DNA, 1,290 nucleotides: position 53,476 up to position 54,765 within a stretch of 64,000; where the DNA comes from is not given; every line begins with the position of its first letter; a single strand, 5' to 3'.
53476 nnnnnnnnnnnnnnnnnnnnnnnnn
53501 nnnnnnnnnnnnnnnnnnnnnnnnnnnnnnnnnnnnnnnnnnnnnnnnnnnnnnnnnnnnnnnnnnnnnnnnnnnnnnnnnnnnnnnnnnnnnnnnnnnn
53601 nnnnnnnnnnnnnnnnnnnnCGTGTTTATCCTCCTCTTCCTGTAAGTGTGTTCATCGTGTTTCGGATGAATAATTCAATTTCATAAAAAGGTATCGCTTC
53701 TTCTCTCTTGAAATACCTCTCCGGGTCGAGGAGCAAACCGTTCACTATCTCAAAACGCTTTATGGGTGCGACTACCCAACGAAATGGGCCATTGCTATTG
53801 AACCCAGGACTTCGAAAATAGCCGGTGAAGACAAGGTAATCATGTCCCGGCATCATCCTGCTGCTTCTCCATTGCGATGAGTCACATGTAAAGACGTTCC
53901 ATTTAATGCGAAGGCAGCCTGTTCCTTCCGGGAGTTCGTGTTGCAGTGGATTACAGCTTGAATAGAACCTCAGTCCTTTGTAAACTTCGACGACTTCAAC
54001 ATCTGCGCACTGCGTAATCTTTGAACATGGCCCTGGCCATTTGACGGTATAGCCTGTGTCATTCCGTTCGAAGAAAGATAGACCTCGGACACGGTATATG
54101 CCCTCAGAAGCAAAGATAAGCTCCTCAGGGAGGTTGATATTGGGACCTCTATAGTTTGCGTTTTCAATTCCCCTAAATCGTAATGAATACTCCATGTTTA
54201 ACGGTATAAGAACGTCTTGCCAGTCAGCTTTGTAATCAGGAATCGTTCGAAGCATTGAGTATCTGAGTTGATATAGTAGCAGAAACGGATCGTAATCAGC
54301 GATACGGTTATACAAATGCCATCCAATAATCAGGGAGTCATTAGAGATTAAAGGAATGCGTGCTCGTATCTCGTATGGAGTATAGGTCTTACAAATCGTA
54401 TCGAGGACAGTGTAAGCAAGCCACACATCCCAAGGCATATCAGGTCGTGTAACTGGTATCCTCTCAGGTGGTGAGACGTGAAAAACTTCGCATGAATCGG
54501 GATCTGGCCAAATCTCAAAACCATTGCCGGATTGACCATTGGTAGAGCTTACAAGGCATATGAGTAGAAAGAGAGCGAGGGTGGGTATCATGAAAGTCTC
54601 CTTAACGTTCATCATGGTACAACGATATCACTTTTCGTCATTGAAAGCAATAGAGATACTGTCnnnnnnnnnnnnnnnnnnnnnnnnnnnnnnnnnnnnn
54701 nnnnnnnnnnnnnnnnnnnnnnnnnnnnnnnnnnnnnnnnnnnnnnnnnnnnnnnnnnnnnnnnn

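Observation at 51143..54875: Mosaic segmental duplication: hemE 3' end and half of a secreted Cys-rich gene duplicated around a T9SS zinc metalloprotease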

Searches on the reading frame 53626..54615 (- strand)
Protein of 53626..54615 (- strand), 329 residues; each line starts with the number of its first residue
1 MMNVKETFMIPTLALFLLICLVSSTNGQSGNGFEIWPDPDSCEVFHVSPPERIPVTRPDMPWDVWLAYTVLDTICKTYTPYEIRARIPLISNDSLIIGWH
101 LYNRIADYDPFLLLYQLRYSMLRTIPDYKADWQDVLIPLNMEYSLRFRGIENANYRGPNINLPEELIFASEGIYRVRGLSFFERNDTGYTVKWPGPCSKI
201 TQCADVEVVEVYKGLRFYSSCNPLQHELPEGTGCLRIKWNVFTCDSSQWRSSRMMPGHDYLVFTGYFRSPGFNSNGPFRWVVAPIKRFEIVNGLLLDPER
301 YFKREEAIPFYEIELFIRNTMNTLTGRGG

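Call 5: search_protein_families(library=pfam, proteins=[window:53626-54615:-], max_evalue=0.01)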
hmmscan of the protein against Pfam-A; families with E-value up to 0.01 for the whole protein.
window:53626-54615:- (329 aa): 0 families

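Call 8: find_homologous_proteins(query=window:53626-54615:-)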
Query window:53626-54615:- (329 aa): 4 proteins with E <= 0.001 among 505 candidates.
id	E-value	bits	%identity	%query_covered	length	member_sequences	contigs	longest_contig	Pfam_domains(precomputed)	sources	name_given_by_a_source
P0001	4.6e-208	708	93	97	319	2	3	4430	-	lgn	-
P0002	2.3e-140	485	66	99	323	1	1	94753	-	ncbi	-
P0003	2.1e-123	430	59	96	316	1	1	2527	-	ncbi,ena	-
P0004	3.7e-80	287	44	96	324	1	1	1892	-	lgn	-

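Call 10: find_encoding_contigs(protein=P0001, flank=10000, max_places=10)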
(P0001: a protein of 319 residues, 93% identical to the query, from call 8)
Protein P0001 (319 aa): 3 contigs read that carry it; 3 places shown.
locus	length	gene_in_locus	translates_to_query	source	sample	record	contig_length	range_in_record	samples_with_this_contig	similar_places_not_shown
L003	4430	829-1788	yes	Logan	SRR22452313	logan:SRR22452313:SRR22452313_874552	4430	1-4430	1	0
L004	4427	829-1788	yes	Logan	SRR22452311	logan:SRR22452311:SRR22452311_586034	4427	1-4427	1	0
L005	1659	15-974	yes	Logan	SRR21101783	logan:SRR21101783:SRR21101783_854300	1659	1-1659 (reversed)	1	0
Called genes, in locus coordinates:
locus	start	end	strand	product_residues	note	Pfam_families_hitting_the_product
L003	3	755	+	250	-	?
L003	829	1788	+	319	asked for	-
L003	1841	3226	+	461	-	PF04055:Radical_SAM, PF06969:HemN_C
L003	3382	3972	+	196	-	-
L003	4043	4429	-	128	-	?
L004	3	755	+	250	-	?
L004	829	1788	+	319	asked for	-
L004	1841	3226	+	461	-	PF04055:Radical_SAM, PF06969:HemN_C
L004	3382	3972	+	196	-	-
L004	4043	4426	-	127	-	?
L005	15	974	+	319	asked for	-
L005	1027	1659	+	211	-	?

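Call 11: find_encoding_contigs(protein=P0003, flank=10000, max_places=10)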
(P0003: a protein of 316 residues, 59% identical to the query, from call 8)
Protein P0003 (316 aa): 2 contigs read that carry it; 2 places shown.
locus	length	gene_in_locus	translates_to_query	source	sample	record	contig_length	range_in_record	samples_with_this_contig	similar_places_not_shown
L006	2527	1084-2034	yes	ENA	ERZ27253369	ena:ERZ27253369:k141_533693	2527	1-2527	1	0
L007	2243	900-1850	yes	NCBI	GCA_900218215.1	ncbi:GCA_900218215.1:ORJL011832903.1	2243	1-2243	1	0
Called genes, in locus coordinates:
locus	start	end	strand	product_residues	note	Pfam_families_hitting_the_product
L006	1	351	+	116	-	?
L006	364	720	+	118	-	-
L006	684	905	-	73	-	-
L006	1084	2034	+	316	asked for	-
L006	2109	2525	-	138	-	?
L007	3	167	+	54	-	?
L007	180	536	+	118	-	-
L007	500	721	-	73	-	-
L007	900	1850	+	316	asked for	-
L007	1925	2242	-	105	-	?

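Call 12: find_encoding_contigs(protein=P0004, flank=10000, max_places=10)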
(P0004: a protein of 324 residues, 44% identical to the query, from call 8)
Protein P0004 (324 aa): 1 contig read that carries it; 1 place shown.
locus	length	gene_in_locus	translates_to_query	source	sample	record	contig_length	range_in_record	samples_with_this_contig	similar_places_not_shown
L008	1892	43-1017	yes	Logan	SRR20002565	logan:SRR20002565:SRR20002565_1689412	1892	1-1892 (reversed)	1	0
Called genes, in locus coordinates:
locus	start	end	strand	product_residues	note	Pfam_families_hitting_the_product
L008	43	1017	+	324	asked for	-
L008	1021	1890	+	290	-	?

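Call 13: find_encoding_contigs(protein=P0002, flank=10000, max_places=10)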
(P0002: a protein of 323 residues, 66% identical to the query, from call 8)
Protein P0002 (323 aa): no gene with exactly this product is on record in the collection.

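Call 17: search_protein_families(library=pfam, proteins=[L008:1021-1890:+, L006:1-351:+, L006:364-720:+, L006:2109-2525:-, L003:3382-3972:+, L003:4043-4429:-], max_evalue=0.01)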
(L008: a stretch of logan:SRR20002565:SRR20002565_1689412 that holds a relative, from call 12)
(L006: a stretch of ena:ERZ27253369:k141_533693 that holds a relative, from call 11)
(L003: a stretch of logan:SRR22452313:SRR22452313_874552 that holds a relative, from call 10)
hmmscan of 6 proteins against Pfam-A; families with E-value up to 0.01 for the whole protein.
L008:1021-1890:+ (290 aa): 0 families

L006:1-351:+ (116 aa): 2 families
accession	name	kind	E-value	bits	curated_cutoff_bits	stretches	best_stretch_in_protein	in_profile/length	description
PF08281.18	Sigma70_r4_2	-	8.7e-13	48.2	25.7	1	50-90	2-42/54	Sigma-70, region 4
PF04545.22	Sigma70_r4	-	2.3e-07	30.6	24.1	1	55-104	1-50/50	Sigma-70, region 4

L006:364-720:+ (118 aa): 1 family
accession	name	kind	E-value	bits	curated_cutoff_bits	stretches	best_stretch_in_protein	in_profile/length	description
PF18898.5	DUF5654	-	0.0089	16.4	23.8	0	19-41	12-34/71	Family of unknown function (DUF5654)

L006:2109-2525:- (138 aa): 1 family
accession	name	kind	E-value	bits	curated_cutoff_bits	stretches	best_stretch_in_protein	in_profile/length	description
PF01814.28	Hemerythrin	-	4.8e-20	72.8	25.3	1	14-131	32-127/127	Hemerythrin HHE cation binding domain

L003:3382-3972:+ (196 aa): 1 family
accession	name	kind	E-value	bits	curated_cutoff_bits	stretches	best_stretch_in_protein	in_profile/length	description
PF00034.26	Cytochrom_C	-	0.00018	23.2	21.3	1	47-172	11-90/90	Cytochrome c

L003:4043-4429:- (128 aa): 1 family
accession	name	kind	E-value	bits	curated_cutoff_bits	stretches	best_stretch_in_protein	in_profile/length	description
PF08713.17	DNA_alkylation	-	8.2e-15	55.5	21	1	1-116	107-210/213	DNA alkylation repair enzyme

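Call 26: search_protein_representatives(alignment_id=A2)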
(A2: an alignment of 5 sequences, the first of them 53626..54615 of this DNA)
Query: 5 sequences, 324 profile positions. Proteins with E-value up to 0.001 (for the whole library): 61; up to 1e-10: 32; up to 1e-30: 6. The best 61 are listed.
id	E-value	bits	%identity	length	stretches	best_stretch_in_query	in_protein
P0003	1.6e-166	569.4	-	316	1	1-324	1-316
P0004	1.4e-159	546.7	-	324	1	6-324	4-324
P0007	1.2e-98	346.4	-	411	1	6-324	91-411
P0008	1.4e-71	257.5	-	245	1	92-324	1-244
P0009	6.8e-71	255.2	-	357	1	9-321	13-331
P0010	1.3e-63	231.3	-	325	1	2-321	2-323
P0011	8.3e-27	110.3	-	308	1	10-311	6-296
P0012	1.4e-23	99.7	-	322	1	11-321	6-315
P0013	1.8e-23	99.4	-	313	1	13-307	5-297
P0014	3.3e-23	98.5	-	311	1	10-222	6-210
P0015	1.7e-19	86.3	-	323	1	14-316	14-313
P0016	6.0e-19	84.5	-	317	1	10-304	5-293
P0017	1.3e-16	76.8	-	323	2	9-114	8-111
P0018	1.6e-16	76.5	-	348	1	8-222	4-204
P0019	1.6e-16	76.5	-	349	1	7-321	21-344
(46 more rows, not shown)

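Call 29: search_protein_families(library=pfam, alignment_id=A3, max_evalue=0.01)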
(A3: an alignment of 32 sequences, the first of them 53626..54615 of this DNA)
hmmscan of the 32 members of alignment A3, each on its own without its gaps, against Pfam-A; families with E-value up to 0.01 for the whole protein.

A. member 1, window:53626-54615:- (329 aa): 0 families

B. families by the number of members that match (of 32 scanned): 0 families

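Call 31: find_related_loci(query=A2, collection=genome_contigs, flank=10000)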
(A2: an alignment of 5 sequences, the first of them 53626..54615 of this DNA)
Query A2 (329 aa) in genome_contigs; peptide patterns used: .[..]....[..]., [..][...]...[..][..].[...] (x = any residue, [..] = any of these).
56 stretches matched a pattern, but none encodes a relative of the query by tblastn (E <= 1e-3).

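Call 36: predict_structure(alignment_id=A3)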
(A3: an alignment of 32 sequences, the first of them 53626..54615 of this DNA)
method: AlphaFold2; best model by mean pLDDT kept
length: 329 residues; sequences in the alignment: 32
mean_pLDDT: 89.6   pTM: 0.84
mean pLDDT of the five models: 89.6, 89.5, 88.8, 88.8, 87.9
residues with pLDDT >= 90: 235; 70-90: 62; 50-70: 25; < 50: 7
segments of 3 or more residues with pLDDT < 50: 1-3, 27-29
pLDDT, mean of each block of 10 residues (from residue 1): 51 84 59 88 93 92 96 98 98 97 97 95 94 96 95 90 96 98 82 72 96 93 87 93 76 91 95 84 96 95 93 97 89
secondary structure, 60 per line:
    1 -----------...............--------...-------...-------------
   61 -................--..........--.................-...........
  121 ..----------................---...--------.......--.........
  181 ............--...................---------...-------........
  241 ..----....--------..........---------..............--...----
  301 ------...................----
elements in order: H12-26 E35-37 E45-47 H62-77 H80-89 H92-108 H110-122 H133-148 H163-169 E172-192 E195-213 E233-242 H247-250 E259-268 E278-291 E294-296 E307-309 H310-325

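Call 41: fold_search(model_id=the predicted structure, library=pdb)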
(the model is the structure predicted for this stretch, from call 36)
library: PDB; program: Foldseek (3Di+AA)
matches with E <= 10: 445; with E <= 0.001: 0
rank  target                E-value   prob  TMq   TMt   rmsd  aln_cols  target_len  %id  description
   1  1br9                  3.6e-03  0.99  0.18  0.29   4.9       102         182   16  HUMAN TISSUE INHIBITOR OF METALLOPROTEINASE-2 (released 1999-05-04)
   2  2e2d_C                1.3e-02  0.97  0.19  0.30   4.6       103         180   13  Flexibility and variability of TIMP binding: X-ray structure of the complex between collagenase-3/MMP-13 and TIMP-2 (released 2007-03-13)
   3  8p62_5                2.2e-02  0.38  0.20  0.11  14.6       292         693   11  S. cerevisiae ssDNA-sCMGE after DNA replication initiation (released 2024-05-29)
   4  2vw9_A                3.5e-02  0.77  0.20  0.44   7.5       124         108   11  Single stranded DNA binding protein complex from Helicobacter pylori (released 2009-06-02)
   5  1ue5_A                3.5e-02  0.77  0.20  0.44   7.3       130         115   12  Crystal structure of the single-stranded dna-binding protein from mycobacterium tuberculosis (released 2004-02-10)
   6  3udg_C                3.5e-02  0.72  0.20  0.28   9.7       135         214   12  Structure of Deinococcus radiodurans SSB bound to ssDNA (released 2012-05-16)
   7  8p5e_5                3.7e-02  0.21  0.19  0.10  15.4       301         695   12  S. cerevisiae nexus-sCMGE after DNA replication initiation (released 2024-05-29)
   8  2vw9_B                4.4e-02  0.77  0.20  0.44   7.2       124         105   11  Single stranded DNA binding protein complex from Helicobacter pylori (released 2009-06-02)
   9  3a5u_B                5.5e-02  0.75  0.19  0.43   5.9       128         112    9  Promiscuity and specificity in DNA binding to SSB: Insights from the structure of the Mycobacterium smegmatis SSB-ssDN (released 2010-08-18)
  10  7pmn_5                5.5e-02  0.18  0.18  0.11  16.3       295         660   12  S. cerevisiae replisome-SCF(Dia2) complex bound to double-stranded DNA (conformation II) (released 2021-11-10)
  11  7v3v_5                7.3e-02  0.20  0.20  0.11  15.9       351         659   11  Cryo-EM structure of MCM double hexamer bound with DDK in State I (released 2022-04-13)
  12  8w7s_5                8.7e-02  0.18  0.19  0.13  15.6       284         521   12  Yeast replisome in state IV (released 2023-12-20)
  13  1ue1_A                1.0e-01  0.57  0.20  0.42   6.1       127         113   10  Crystal structure of the single-stranded dna-binding protein from mycobacterium tuberculosis (released 2004-02-10)
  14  3ja8_5                1.0e-01  0.16  0.18  0.11  17.8       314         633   14  Cryo-EM structure of the MCM2-7 double hexamer (released 2015-08-05)
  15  7v3u_5                1.0e-01  0.14  0.19  0.11  18.8       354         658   12  Cryo-EM structure of MCM double hexamer with structured Mcm4-NSD (released 2022-04-13)
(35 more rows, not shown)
